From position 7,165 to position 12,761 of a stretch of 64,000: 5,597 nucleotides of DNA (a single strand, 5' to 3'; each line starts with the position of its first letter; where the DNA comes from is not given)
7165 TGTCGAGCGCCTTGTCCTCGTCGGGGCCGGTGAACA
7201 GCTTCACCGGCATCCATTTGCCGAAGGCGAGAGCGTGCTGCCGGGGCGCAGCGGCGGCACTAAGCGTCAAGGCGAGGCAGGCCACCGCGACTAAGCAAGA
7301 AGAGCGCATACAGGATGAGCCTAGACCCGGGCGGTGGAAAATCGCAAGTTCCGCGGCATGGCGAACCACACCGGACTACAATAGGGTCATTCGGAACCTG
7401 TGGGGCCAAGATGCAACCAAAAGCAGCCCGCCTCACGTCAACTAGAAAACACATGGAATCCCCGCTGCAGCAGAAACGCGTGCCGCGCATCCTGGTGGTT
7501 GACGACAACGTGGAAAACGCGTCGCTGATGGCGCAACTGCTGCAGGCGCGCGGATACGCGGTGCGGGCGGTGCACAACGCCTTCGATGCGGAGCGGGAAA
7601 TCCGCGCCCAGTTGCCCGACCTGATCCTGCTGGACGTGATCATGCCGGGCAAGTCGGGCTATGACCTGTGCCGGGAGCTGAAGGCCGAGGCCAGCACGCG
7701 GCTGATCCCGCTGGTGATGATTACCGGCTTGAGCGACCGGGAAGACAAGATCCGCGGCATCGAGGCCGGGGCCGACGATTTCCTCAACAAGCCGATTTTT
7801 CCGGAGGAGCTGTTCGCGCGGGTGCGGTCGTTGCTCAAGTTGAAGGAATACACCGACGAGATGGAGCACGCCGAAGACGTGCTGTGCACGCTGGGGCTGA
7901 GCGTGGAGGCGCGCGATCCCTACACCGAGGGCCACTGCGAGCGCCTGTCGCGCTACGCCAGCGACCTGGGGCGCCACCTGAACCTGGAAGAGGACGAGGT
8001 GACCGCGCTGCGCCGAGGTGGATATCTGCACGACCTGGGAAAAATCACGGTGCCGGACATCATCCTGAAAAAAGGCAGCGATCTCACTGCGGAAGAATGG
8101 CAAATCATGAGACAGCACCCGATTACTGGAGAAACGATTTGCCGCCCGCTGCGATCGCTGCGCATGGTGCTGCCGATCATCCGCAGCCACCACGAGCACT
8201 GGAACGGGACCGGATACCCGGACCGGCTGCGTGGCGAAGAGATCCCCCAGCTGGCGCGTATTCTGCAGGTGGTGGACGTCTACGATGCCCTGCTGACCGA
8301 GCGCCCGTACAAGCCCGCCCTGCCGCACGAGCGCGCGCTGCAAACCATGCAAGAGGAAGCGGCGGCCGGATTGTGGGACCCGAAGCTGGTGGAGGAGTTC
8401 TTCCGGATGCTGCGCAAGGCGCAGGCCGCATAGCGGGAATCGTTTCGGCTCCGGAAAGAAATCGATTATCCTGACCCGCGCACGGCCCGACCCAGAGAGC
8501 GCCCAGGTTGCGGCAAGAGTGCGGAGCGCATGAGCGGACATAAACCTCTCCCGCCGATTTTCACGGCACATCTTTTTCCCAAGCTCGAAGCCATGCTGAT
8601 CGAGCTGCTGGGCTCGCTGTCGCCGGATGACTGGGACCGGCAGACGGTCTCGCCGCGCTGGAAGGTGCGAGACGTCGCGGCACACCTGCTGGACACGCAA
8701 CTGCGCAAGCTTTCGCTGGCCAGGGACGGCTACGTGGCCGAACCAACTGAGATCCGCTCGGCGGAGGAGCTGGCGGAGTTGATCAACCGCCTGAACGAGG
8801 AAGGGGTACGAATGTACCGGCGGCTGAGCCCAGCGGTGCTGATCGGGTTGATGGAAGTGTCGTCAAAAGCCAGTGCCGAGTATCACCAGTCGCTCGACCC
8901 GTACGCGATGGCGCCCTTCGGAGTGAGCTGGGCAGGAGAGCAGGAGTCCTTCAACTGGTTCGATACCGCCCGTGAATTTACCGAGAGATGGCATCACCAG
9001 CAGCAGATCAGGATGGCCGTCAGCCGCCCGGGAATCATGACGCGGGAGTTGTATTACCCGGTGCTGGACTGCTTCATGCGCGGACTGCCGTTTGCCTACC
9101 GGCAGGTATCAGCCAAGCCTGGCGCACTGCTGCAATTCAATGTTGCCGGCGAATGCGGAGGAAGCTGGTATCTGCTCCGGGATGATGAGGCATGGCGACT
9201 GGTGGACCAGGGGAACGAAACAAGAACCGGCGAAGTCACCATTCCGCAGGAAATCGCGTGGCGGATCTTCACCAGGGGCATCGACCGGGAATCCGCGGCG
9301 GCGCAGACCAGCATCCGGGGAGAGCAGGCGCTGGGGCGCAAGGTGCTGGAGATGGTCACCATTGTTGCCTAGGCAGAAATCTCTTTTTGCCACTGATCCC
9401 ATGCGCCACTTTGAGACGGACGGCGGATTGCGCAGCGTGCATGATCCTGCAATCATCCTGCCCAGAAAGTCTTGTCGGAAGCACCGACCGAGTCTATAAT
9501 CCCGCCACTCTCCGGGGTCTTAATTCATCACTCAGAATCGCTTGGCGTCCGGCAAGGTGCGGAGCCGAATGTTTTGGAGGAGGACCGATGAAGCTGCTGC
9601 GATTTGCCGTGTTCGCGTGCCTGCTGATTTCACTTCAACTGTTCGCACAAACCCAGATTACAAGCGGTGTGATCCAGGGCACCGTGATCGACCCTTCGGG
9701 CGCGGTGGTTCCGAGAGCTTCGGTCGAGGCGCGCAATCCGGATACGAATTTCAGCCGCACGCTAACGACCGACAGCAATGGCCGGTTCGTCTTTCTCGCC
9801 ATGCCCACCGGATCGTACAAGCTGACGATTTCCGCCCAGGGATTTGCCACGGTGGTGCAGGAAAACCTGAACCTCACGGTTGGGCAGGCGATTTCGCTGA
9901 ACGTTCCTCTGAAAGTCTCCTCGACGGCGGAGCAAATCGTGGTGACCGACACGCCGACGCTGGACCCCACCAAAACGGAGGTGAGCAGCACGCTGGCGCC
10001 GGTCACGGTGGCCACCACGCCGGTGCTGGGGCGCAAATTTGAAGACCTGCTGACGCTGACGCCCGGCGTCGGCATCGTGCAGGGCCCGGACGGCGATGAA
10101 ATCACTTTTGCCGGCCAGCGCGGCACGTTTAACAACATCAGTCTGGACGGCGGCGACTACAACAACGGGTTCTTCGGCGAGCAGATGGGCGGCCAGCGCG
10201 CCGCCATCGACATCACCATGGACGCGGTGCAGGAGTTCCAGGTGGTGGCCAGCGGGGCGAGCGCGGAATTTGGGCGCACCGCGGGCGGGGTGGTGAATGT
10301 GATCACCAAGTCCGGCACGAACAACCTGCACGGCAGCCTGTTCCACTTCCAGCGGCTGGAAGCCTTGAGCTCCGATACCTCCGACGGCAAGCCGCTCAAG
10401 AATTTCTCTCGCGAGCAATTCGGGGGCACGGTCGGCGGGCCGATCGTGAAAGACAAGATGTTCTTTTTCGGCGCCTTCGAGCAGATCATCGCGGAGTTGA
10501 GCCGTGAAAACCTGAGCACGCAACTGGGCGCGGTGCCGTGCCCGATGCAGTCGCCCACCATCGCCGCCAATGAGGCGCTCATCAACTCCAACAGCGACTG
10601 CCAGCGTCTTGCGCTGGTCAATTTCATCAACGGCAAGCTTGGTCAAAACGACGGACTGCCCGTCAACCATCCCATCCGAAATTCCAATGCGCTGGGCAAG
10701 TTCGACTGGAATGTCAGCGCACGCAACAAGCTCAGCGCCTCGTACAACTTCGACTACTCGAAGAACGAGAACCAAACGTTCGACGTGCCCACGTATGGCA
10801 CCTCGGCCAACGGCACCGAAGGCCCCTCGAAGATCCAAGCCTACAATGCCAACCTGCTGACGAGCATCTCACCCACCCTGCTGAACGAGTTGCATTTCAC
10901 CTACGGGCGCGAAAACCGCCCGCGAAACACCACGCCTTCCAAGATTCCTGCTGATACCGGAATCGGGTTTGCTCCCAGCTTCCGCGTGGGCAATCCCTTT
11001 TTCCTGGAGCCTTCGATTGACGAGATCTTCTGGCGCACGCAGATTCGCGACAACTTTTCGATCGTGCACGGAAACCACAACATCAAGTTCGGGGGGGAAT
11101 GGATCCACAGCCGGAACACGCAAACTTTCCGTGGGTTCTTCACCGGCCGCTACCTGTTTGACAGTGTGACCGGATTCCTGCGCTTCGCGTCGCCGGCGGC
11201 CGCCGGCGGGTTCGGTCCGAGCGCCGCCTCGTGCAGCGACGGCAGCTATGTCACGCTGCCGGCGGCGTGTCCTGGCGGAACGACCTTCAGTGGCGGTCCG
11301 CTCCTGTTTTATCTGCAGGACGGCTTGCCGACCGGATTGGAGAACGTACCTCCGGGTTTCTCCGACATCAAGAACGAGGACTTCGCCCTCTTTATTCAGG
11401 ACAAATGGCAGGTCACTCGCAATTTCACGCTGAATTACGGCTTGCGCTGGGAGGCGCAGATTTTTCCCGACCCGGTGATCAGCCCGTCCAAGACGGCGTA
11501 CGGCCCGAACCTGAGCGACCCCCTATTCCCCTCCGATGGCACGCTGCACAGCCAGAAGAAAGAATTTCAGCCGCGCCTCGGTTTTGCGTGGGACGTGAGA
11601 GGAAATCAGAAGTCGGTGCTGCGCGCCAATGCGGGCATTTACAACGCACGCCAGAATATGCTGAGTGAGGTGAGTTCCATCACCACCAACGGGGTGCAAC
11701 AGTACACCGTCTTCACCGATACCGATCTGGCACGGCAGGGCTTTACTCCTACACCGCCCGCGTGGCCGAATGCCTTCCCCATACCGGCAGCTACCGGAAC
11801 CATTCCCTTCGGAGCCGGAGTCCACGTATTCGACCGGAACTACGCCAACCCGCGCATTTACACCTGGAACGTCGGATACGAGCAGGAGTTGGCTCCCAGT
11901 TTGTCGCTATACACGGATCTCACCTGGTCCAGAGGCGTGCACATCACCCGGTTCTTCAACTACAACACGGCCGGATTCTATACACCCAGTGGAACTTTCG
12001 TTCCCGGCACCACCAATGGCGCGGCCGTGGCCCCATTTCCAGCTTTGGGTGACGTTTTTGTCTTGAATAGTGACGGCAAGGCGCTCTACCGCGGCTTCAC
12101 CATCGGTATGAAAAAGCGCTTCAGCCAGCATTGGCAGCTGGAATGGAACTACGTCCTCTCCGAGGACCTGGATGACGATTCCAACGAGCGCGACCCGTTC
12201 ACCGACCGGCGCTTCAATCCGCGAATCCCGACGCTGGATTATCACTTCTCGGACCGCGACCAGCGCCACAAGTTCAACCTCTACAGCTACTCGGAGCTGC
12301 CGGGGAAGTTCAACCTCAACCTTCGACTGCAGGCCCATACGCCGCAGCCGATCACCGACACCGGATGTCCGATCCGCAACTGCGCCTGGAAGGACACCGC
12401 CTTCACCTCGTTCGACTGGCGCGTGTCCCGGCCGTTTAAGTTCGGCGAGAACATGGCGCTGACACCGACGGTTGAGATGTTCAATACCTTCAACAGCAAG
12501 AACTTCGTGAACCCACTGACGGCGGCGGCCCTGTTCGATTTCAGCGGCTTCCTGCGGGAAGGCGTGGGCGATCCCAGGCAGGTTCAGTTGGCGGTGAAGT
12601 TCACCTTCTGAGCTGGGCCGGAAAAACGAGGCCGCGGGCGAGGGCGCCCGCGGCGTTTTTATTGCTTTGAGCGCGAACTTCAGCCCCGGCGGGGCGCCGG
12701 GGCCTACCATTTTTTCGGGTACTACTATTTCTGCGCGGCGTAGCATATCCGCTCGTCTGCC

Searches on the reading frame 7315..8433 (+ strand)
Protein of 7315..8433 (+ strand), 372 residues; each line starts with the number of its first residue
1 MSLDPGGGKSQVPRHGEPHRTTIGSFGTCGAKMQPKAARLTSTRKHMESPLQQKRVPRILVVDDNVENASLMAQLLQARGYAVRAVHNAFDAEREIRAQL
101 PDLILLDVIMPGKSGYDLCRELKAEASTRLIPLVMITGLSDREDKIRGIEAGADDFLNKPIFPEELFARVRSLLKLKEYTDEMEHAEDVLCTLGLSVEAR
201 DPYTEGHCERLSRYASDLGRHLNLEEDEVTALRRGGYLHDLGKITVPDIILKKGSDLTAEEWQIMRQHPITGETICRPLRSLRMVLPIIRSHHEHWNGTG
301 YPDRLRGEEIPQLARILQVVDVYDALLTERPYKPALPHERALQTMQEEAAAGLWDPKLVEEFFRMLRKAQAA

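Call 76: search_protein_families(library=pfam, proteins=[window:7315-8433:+], max_evalue=0.0001)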
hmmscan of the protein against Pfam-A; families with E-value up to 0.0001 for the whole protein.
window:7315-8433:+ (372 aa): 3 families
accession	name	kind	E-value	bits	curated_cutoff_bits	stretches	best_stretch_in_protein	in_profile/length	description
PF13487.12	HD_5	-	4.3e-38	131.2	27.2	1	198-358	8-170/170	HD domain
PF00072.30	Response_reg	-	6.7e-27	94.3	30.2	1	59-171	1-111/111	Response regulator receiver domain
PF01966.28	HD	-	4.5e-22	79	22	1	206-325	3-115/116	HD domain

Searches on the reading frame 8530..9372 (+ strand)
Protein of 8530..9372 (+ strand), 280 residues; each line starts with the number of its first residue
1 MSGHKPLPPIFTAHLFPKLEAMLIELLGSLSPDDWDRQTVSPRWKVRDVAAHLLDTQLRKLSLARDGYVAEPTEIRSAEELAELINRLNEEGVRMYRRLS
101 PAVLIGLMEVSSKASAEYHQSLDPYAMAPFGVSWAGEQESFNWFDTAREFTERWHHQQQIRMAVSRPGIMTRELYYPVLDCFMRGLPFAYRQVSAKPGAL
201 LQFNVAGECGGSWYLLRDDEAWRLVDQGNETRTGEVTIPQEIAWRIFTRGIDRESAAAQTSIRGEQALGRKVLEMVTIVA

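Call 76: search_protein_families(library=pfam, proteins=[window:8530-9372:+], max_evalue=0.0001)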
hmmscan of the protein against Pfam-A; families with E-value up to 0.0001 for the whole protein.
window:8530-9372:+ (280 aa): 1 family
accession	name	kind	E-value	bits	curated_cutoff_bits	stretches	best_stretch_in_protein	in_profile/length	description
PF11716.13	MDMPI_N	-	1.8e-11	45.3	24.2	1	21-160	6-139/140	Mycothiol maleylpyruvate isomerase N-terminal domain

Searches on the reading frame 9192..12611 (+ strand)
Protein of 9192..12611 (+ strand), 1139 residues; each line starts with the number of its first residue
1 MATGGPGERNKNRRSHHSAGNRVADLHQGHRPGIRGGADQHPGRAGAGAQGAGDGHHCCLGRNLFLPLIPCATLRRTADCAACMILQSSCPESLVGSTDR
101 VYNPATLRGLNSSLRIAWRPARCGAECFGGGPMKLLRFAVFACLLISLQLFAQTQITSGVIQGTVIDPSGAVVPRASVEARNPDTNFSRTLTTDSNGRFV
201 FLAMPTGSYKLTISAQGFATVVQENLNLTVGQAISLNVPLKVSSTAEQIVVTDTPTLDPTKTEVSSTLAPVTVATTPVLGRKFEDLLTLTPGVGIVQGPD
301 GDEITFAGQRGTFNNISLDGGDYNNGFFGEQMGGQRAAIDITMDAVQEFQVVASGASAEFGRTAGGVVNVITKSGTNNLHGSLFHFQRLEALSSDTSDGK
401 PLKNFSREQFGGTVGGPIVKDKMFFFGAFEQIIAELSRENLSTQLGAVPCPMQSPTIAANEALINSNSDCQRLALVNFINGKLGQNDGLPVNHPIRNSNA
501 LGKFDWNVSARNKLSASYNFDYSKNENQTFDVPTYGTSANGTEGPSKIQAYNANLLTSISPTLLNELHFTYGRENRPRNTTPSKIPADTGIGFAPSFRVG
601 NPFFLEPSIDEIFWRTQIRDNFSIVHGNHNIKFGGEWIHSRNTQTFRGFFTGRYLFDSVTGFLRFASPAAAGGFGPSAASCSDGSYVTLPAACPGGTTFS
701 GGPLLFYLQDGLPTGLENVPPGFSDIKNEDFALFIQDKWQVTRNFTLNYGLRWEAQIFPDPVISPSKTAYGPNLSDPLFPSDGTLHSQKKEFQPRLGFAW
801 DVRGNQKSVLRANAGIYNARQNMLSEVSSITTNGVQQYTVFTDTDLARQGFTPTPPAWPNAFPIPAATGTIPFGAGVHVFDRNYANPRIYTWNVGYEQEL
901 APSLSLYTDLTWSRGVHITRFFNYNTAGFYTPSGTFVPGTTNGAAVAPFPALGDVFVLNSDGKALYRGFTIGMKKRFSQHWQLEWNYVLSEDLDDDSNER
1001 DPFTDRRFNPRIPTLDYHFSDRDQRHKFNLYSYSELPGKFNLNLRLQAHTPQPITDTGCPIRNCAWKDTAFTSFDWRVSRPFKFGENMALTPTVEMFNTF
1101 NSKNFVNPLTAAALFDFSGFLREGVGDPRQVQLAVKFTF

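Call 11: search_protein_families(library=pfam, proteins=[window:9192-12611:+], max_evalue=0.001)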
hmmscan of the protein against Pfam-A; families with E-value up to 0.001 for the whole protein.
window:9192-12611:+ (1139 aa): 5 families
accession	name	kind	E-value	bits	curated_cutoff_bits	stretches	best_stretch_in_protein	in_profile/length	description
PF25183.1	OMP_b-brl_4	-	4.4e-89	300.4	30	1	371-1038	1-680/838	Outer membrane beta barrel domain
PF13620.12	CarboxypepD_reg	-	4.2e-23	81.9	32.3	1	161-240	2-81/82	Carboxypeptidase regulatory-like domain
PF13715.12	CarbopepD_reg_2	-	2.6e-07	31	32.2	1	161-251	1-88/88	CarboxypepD_reg-like domain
PF07715.20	Plug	-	3.5e-05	24.7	23.9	1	267-367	5-107/107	TonB-dependent Receptor Plug Domain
PF00593.30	TonB_dep_Rec_b-barrel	-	0.00073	19.9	27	0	551-1079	65-420/436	TonB dependent receptor-like, beta-barrel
